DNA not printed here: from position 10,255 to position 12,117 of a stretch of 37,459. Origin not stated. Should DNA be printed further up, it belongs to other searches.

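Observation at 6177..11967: Five-gene sigma-54 operon linking envelope proteins to a cytoplasmic coiled-coil / WD40-like / ChaN-Tiki-like trio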

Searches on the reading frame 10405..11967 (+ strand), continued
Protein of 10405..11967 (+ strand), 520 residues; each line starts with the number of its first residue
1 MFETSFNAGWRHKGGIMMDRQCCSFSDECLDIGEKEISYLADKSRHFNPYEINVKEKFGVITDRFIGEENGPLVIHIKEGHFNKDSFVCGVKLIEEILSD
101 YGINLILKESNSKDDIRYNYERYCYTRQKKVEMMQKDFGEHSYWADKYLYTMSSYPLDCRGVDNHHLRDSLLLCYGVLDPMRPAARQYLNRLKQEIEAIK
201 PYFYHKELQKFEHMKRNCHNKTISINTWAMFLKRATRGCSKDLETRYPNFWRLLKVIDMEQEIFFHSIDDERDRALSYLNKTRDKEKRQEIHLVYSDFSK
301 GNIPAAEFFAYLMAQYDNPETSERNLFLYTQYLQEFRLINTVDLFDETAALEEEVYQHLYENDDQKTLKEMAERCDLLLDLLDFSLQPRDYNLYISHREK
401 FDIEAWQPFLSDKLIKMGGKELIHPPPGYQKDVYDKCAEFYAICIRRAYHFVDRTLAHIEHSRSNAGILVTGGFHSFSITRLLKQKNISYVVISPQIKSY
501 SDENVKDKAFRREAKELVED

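Call 35: search_protein_families(library=pfam, alignment_id=A2, max_evalue=1)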
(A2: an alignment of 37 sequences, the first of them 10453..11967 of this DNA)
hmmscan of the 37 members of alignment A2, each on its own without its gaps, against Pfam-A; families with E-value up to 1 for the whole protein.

A. member 1, window:10453-11967:+ (504 aa): 2 families
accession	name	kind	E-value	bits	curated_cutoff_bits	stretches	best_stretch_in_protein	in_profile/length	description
PF16071.10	DUF4812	-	0.12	12.6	25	0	221-240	28-44/65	Domain of unknown function (DUF4812)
PF02885.22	Glycos_trans_3N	-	0.23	11.7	26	1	271-307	14-50/63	Glycosyl transferase family, helical bundle domain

B. families by the number of members that match (of 37 scanned): 53 families (the first 25 are shown)
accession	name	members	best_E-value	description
PF23202.1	PAH_ZNF598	9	3.4e-06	ZNF598 PAH domain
PF04187.18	Cofac_haem_bdg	6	0.0021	Haem-binding uptake, Tiki superfamily, ChaN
PF08349.16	DUF1722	4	0.0079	Protein of unknown function (DUF1722)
PF25826.1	DUF7952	3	4.5e-05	Domain of unknown function (DUF7952)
PF01548.23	DEDD_Tnp_IS110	2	0.0042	Transposase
PF02698.23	DUF218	2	0.014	DUF218 domain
PF20612.3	SHOCT_2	2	0.027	SHOCT domain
PF20469.4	OLD-like_TOPRIM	2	0.065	Overcoming lysogenization defect protein-like, TOPRIM domain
PF23223.1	zf-C2H2_ZNF462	2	0.08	Zinc finger protein 462, C2H2 zinc finger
PF01609.27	DDE_Tnp_1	2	0.081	Transposase DDE domain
PF14335.11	DUF4391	1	8.2e-05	Domain of unknown function (DUF4391)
PF17535.7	DUF5454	1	0.0003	Family of unknown function (DUF5454)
PF12174.13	RST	1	0.0029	RCD1-SRO-TAF4 (RST) plant domain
PF08463.15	EcoEI_R_C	1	0.01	EcoEI R protein C-terminal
PF21862.1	CiaD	1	0.013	CiaD-like protein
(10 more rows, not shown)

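Call 38: find_encoding_contigs(protein=P0001, flank=1000, max_places=3)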
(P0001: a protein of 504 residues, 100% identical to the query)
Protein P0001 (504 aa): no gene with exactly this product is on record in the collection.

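Call 39: predict_structure(alignment_id=A2)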
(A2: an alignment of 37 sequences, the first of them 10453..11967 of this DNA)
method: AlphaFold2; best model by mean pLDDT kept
length: 504 residues; sequences in the alignment: 37
mean_pLDDT: 90.5   pTM: 0.82
mean pLDDT of the five models: 90.5, 90.4, 89.4, 88.9, 88.4
residues with pLDDT >= 90: 382; 70-90: 98; 50-70: 15; < 50: 9
segments of 3 or more residues with pLDDT < 50: 1-9
pLDDT, mean of each block of 10 residues (from residue 1): 37 75 95 94 95 96 90 94 96 73 86 89 81 88 92 94 92 94 96 96 94 94 76 96 95 94 93 95 90 94 89 96 91 94 96 96 93 91 92 94 85 86 95 97 96 95 96 97 85 90 90
secondary structure, 60 per line:
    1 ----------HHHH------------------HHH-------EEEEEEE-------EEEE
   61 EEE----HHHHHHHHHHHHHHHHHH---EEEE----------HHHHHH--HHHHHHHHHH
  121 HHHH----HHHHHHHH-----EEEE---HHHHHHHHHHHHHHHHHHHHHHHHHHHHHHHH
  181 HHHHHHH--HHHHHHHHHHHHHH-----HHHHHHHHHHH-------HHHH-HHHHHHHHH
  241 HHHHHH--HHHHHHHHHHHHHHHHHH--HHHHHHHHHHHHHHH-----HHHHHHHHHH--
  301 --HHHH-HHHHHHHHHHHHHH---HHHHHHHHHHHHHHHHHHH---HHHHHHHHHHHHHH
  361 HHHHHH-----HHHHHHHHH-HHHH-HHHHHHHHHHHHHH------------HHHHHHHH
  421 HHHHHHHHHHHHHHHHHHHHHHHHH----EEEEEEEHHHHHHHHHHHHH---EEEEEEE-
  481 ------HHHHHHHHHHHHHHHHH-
elements in order: H11-14 E43-49 E57-63 H68-85 E89-92 H103-108 H111-124 H129-136 E142-145 H149-187 H190-203 H209-219 H227-230 H232-246 H249-266 H269-283 H289-298 H303-306 H308-321 H325-343 H347-366 H372-380 H382-385 H387-400 H413-445 E450-456 H457-469 E473-479 H487-503

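Call 41: fold_search(model_id=the predicted structure, library=pdb)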
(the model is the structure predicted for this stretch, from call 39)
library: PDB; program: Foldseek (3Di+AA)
matches with E <= 10: 185; with E <= 0.001: 0
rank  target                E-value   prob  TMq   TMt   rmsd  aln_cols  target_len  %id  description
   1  6xcq                  1.0e-01  0.66  0.20  0.25  24.0       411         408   13  Erythromycin esterase EreC, mutant H289N in its closed conformation (released 2021-02-17)
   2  6h2x                  2.8e-01  0.05  0.07  0.09  46.2       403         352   10  MukB coiled-coil elbow from E. coli (released 2019-03-06)
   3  3b55                  3.0e-01  0.47  0.21  0.25  25.5       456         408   10  Crystal structure of the Q81BN2_BACCR protein from Bacillus cereus. NESG target BcR135 (released 2007-11-06)
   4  9a6c_A                3.0e-01  0.06  0.07  0.07  33.2       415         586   12  Integrative model of YYDD-YYDB by crosslinking MS and deep learning (released 2024-09-18)
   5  2rad_B                3.1e-01  0.20  0.13  0.16  22.3       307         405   11  Crystal structure of the succinoglycan biosynthesis protein. Northeast structural Genomics Consortium target BcR135 (released 2007-10-02)
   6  2rad_A                4.2e-01  0.18  0.13  0.16  22.0       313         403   12  Crystal structure of the succinoglycan biosynthesis protein. Northeast structural Genomics Consortium target BcR135 (released 2007-10-02)
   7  9uxh_F                4.4e-01  0.11  0.11  0.09  28.3       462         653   10  type II Lamassu, LmuACB with DNA (released 2026-03-25)
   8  6xcs_A                4.8e-01  0.20  0.15  0.18  24.3       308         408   14  Erythromycin esterase mutant EreC H289N in its open conformation (released 2021-02-17)
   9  5xg2                  5.3e-01  0.09  0.10  0.16  34.3       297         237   15  Crystal structure of a coiled-coil segment (residues 345-468 and 694-814) of Pyrococcus yayanosii Smc (released 2017-06-07)
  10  8f7n                  5.6e-01  0.16  0.17  0.22  29.7       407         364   12  Crystal structure of chemoreceptor McpZ ligand sensing domain (released 2023-07-05)
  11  3o1i_A                5.6e-01  0.05  0.08  0.12  35.6       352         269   10  Crystal Structure of the TorS sensor domain - TorT complex in the absence of ligand (released 2011-12-21)
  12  9qxx_A                5.6e-01  0.05  0.07  0.06  33.4       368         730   10  JetABC DNA loaded state dimer (released 2025-10-01)
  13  3zx6_B                7.4e-01  0.08  0.10  0.14  35.4       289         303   10  Structure of Hamp(AF1503)-Tsr fusion - Hamp (A291V) mutant (released 2012-02-29)
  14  9g3y_H                9.0e-01  0.08  0.10  0.07  28.7       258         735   12  Structure of the Native CMG-decorated gamma-Tubulin Ring Complex from Pig Brain (released 2024-10-02)
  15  9e5c_7b               1.1e+00  0.03  0.08  0.02  44.3       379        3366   12  Cryo-EM structure of 96 nm repeat of microtubule doublet from T. brucei flagellum (released 2025-03-12)
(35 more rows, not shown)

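Call 54: find_encoding_contigs(protein=P0005, flank=8000, max_places=3)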
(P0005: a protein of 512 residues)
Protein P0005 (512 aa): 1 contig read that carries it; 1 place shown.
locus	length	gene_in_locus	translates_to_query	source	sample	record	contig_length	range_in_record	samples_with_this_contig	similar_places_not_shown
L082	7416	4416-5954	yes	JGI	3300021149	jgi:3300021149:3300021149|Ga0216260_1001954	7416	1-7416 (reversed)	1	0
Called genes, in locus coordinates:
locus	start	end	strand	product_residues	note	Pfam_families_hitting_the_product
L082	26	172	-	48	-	-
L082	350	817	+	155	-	-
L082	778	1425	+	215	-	PF00069:Pkinase, PF07714:PK_Tyr_Ser-Thr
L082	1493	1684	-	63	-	-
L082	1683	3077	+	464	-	-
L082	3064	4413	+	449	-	PF25168:Beta-prop_WDR36-Utp21_2nd (weak), PF25174:Beta-prop_THOC3, PF24807:WD40_CDC20-Fz, PF25173:Beta-prop_WDR3_1st, PF23381:Beta-prop_IFT122_1st, PF24814:WD40_Prp19, PF25174:Beta-prop_THOC3, PF25175:Beta-prop_WDR5, +11 more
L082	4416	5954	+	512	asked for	-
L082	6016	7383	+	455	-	PF00069:Pkinase, PF07714:PK_Tyr_Ser-Thr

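Call 55: find_encoding_contigs(protein=P0007, flank=8000, max_places=3)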
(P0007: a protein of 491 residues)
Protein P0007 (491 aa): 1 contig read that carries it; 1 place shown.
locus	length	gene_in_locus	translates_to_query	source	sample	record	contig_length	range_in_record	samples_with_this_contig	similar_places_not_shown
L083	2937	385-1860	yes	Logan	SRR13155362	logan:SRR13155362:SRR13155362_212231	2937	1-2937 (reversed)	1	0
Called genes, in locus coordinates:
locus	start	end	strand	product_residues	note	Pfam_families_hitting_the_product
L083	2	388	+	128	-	?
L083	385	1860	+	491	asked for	-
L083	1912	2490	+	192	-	PF22016:DUF6933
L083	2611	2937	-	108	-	?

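Call 56: find_encoding_contigs(protein=P0006, flank=8000, max_places=3)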
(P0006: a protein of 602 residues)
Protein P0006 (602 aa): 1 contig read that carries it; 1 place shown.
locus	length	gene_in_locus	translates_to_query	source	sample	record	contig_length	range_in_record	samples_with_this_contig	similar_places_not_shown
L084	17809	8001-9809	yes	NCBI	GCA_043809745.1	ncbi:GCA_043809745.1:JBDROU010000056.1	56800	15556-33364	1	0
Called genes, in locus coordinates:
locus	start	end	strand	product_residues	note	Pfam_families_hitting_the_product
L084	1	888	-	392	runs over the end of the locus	PF01264:Chorismate_synt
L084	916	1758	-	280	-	PF08501:Shikimate_dh_N, PF01488:Shikimate_DH (weak), PF18317:SDH_C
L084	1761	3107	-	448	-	PF01523:PmbA_TldD_1st, PF19290:PmbA_TldD_2nd, PF19289:PmbA_TldD_3rd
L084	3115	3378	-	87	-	-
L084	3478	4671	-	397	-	PF05958:tRNA_U5-meth_tr, PF05175:MTS (faint), PF09445:Methyltransf_15, PF13847:Methyltransf_31 (weak)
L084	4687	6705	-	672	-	PF04932:Wzy_C, PF00515:TPR_1 (weak), PF13414:TPR_11, PF00515:TPR_1, PF07719:TPR_2, PF13181:TPR_8, PF13414:TPR_11, PF14559:TPR_19, +11 more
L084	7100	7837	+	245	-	-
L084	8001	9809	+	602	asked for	-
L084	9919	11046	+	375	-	-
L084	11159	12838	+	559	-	-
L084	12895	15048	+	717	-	PF02743:dCache_1, PF00672:HAMP, PF00989:PAS (weak), PF08448:PAS_4 (weak), PF13426:PAS_9 (weak), PF00512:HisKA, PF02518:HATPase_c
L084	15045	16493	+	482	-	PF01476:LysM, PF09136:Glucodextran_B (weak)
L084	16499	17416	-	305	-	PF00072:Response_reg, PF00990:GGDEF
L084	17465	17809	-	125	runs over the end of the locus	-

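Call 57: find_encoding_contigs(protein=P0011, flank=8000, max_places=3)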
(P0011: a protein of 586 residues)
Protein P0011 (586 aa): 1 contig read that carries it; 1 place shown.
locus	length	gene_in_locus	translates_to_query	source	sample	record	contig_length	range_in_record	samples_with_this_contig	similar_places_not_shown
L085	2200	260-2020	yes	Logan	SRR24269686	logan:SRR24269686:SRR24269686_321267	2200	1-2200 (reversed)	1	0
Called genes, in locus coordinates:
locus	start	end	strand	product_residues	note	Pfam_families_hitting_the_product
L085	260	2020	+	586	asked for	-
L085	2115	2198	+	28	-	?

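Call 58: find_encoding_contigs(protein=P0008, flank=8000, max_places=3)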
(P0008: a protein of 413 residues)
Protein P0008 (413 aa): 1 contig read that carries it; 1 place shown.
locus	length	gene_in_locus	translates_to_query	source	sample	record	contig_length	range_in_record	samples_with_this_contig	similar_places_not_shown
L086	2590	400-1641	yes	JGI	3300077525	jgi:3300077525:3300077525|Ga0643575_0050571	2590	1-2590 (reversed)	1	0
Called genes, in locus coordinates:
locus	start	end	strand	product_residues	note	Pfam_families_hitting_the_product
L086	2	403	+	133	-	?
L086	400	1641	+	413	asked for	-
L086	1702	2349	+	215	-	-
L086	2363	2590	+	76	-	?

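Call 79: fold_search(model_id=the predicted structure, library=viral)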
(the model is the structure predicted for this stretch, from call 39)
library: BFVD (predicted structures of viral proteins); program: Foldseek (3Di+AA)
matches with E <= 10: 251; with E <= 0.001: 0
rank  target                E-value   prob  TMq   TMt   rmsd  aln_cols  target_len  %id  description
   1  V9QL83                2.9e-02  0.16  0.10  0.06  30.0       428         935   14  (no name in the UniProt tables at hand)
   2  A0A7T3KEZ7            4.9e-02  0.09  0.08  0.08  53.5       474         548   10  Putative recombination endonuclease subunit [Campylobacter phage F358]
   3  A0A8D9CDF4            5.1e-02  0.08  0.07  0.07  52.1       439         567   14  Endonuclease subunit [uncultured marine phage]
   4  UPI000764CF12         6.2e-02  0.12  0.10  0.08  53.4       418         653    9  (no name look-up for this kind of identifier)
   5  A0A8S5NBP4            7.5e-02  0.14  0.10  0.09  54.5       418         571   12  STRUCTURAL MAINTENANCE OF CHROMOSOMES PROTEIN [Myoviridae sp. ctx322]
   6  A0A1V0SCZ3            1.1e-01  0.25  0.14  0.11  26.0       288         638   11  Uncharacterized protein [Indivirus ILV1]
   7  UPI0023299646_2       1.5e-01  0.08  0.08  0.05  59.6       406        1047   13  (no name look-up for this kind of identifier)
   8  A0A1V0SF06            2.1e-01  0.11  0.11  0.12  30.6       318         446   12  Uncharacterized protein [Hokovirus HKV1]
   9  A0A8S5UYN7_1          2.6e-01  0.10  0.08  0.06  31.5       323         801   10  Endosialidase chaperone [Siphoviridae sp. ctkKt3]
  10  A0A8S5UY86            2.6e-01  0.07  0.07  0.07  54.1       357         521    9  Hint [Phage sp. ctKtV17]
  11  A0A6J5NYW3            2.6e-01  0.07  0.09  0.08  57.9       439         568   10  Endonuclease subunit [uncultured Caudovirales phage]
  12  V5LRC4                2.7e-01  0.05  0.07  0.08  61.3       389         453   10  (no name in the UniProt tables at hand)
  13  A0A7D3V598            3.2e-01  0.16  0.21  0.22  24.9       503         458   11  Uncharacterized protein [Fadolivirus FV1/VV64]
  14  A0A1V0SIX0            3.2e-01  0.15  0.12  0.17  25.5       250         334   11  Uncharacterized protein [Klosneuvirus KNV1]
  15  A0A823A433            3.8e-01  0.13  0.10  0.17  23.3       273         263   12  (no name in the UniProt tables at hand)
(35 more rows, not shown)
